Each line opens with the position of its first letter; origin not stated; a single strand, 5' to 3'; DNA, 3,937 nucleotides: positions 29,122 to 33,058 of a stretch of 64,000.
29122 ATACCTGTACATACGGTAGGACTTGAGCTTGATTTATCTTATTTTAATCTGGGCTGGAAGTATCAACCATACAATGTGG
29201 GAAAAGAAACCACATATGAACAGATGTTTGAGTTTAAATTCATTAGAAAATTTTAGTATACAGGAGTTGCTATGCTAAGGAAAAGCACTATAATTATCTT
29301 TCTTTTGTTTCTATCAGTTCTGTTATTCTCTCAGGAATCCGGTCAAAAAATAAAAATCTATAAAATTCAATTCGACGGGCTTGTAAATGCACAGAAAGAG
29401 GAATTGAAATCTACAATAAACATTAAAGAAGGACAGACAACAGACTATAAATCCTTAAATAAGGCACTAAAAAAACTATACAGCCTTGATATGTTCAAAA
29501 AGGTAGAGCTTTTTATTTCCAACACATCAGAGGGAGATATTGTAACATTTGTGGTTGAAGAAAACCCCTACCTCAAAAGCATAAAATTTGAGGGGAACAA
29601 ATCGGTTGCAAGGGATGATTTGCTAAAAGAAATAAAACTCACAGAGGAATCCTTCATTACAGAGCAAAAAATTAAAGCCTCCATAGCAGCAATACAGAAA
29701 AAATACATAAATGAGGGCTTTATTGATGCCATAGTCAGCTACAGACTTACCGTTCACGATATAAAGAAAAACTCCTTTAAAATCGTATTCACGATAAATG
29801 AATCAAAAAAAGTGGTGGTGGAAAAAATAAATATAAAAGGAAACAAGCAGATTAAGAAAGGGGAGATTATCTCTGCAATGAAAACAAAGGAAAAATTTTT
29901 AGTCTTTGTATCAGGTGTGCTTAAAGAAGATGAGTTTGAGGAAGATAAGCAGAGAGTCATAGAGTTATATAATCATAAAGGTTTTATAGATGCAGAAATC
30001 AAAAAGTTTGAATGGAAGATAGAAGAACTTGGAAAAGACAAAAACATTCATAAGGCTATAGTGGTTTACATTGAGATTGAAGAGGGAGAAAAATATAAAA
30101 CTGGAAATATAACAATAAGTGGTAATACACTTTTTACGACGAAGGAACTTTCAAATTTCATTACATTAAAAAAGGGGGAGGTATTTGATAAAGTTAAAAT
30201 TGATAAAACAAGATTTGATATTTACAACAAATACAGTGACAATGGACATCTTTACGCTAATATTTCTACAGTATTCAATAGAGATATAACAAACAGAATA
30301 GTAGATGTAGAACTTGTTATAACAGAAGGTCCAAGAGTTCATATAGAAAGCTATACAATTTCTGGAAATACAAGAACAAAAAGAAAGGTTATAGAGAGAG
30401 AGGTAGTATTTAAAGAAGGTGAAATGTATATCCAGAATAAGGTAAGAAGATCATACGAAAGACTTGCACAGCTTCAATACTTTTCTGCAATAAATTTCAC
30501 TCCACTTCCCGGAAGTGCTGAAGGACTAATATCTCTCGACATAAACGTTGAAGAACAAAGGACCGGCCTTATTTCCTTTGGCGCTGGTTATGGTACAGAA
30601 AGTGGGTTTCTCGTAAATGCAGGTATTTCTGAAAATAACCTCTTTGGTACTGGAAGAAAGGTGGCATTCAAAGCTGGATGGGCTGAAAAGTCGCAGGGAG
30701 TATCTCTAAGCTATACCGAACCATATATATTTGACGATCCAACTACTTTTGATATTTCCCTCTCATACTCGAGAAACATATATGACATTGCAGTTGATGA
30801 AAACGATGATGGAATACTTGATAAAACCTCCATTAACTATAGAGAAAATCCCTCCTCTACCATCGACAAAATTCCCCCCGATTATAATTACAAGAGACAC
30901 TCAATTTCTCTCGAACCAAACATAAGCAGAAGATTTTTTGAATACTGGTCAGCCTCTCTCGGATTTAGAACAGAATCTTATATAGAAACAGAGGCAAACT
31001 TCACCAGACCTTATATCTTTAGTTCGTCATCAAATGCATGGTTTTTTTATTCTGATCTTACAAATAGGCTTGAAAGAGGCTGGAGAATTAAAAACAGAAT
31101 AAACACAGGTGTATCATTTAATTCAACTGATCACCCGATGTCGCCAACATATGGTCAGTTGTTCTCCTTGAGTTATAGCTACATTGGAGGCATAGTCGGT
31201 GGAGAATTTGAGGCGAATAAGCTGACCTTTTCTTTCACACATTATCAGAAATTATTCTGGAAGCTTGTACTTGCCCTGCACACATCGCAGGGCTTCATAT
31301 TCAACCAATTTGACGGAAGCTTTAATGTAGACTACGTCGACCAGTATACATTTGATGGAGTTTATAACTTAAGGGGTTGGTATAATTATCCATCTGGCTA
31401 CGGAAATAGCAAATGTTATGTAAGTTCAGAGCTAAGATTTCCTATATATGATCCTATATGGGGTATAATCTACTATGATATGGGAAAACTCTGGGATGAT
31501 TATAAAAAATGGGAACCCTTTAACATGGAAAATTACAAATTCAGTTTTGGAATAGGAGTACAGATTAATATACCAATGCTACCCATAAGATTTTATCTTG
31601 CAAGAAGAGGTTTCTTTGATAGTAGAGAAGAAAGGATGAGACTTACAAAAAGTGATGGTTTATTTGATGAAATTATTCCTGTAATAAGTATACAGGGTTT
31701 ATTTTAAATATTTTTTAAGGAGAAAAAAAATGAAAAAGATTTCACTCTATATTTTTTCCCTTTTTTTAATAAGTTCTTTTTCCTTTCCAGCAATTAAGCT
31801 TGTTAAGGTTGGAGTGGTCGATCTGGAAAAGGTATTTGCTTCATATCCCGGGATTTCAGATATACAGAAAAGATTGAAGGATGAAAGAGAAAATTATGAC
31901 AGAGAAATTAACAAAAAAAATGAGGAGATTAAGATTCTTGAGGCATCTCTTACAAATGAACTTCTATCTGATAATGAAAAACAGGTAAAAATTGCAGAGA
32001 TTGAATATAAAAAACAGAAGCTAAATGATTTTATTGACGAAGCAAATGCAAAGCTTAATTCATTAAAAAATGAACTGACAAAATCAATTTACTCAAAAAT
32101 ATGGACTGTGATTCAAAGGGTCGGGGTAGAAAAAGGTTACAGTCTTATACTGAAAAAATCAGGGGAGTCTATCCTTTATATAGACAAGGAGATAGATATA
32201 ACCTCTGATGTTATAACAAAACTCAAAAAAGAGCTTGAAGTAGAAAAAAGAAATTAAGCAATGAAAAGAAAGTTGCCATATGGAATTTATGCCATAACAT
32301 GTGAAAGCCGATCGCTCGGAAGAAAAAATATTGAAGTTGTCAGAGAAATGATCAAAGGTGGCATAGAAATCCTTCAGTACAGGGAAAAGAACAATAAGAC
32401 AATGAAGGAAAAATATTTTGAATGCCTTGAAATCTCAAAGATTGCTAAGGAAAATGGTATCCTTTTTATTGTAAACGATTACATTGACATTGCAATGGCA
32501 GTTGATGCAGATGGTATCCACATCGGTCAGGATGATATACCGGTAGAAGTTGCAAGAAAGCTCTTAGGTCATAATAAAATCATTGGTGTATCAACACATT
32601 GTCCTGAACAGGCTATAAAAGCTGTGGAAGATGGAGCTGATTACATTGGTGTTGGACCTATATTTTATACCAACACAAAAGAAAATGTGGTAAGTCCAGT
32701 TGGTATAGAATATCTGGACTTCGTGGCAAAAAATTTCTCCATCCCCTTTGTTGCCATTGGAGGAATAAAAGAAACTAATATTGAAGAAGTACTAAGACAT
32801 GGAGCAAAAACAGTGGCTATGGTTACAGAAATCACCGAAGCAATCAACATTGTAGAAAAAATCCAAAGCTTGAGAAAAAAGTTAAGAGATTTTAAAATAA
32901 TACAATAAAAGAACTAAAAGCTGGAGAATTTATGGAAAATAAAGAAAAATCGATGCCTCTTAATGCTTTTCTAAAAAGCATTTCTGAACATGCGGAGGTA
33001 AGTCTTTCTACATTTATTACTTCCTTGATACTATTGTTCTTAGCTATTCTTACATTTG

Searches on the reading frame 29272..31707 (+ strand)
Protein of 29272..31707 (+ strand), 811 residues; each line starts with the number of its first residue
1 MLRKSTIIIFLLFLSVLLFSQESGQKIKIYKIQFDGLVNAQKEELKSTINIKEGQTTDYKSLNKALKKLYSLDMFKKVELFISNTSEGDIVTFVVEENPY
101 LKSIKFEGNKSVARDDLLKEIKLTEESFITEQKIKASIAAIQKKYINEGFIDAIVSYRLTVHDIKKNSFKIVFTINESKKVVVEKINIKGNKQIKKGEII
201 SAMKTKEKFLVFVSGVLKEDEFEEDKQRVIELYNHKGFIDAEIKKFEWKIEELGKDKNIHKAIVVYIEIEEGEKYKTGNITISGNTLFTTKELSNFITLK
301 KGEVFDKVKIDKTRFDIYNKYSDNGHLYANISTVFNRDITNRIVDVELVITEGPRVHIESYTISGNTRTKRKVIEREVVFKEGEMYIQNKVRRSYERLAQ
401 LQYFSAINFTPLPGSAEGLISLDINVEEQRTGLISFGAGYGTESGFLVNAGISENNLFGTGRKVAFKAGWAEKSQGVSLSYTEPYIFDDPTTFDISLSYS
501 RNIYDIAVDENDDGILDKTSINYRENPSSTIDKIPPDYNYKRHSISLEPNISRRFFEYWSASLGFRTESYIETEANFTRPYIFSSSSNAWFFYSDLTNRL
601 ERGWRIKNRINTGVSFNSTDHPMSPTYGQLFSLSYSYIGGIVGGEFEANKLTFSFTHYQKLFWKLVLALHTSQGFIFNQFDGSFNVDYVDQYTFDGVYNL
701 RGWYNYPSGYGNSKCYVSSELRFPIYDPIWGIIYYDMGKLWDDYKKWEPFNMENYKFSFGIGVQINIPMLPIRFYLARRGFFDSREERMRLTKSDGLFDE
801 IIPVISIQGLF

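Call 58: search_protein_families(library=pfam, proteins=[window:29272-31707:+], max_evalue=0.00001)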
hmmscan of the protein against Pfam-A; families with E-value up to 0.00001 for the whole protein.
window:29272-31707:+ (811 aa): 3 families
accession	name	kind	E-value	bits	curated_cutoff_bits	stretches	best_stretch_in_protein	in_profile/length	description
PF07244.20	POTRA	-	1e-47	161.2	21.3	4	99-177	1-78/79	Surface antigen variable number repeat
PF01103.29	Omp85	-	8.9e-42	144.2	24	1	456-778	1-304/325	Omp85 superfamily domain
PF08479.16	POTRA_2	-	3.5e-09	36.8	24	0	101-155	3-57/76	POTRA domain, ShlB-type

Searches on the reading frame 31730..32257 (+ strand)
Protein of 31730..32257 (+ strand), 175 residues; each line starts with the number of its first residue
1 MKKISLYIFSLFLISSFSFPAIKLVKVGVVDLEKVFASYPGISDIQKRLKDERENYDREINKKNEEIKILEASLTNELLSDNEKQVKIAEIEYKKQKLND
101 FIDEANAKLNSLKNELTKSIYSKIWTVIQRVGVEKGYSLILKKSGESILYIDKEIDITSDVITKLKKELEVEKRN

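Call 58: search_protein_families(library=pfam, proteins=[window:31730-32257:+], max_evalue=0.00001)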
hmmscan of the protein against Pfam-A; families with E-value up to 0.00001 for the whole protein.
window:31730-32257:+ (175 aa): 1 family
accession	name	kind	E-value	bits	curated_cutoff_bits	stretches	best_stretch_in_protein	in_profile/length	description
PF03938.19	OmpH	-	8.8e-30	104.2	32.4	1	26-165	1-141/141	Outer membrane protein (OmpH-like)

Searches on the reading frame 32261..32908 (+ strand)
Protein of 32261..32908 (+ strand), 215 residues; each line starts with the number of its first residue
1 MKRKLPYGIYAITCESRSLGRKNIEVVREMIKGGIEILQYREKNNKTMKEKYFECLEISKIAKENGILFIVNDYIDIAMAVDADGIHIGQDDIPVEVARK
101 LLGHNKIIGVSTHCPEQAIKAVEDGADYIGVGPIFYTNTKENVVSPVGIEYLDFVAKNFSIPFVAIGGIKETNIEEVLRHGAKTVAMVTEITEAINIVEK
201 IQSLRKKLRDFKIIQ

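Call 58: search_protein_families(library=pfam, proteins=[window:32261-32908:+], max_evalue=0.00001)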
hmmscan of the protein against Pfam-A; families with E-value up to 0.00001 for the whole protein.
window:32261-32908:+ (215 aa): 1 family
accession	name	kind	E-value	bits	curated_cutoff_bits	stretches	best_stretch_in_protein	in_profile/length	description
PF02581.23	TMP-TENI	-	1.5e-63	213.9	27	1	9-191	1-180/180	Thiamine monophosphate synthase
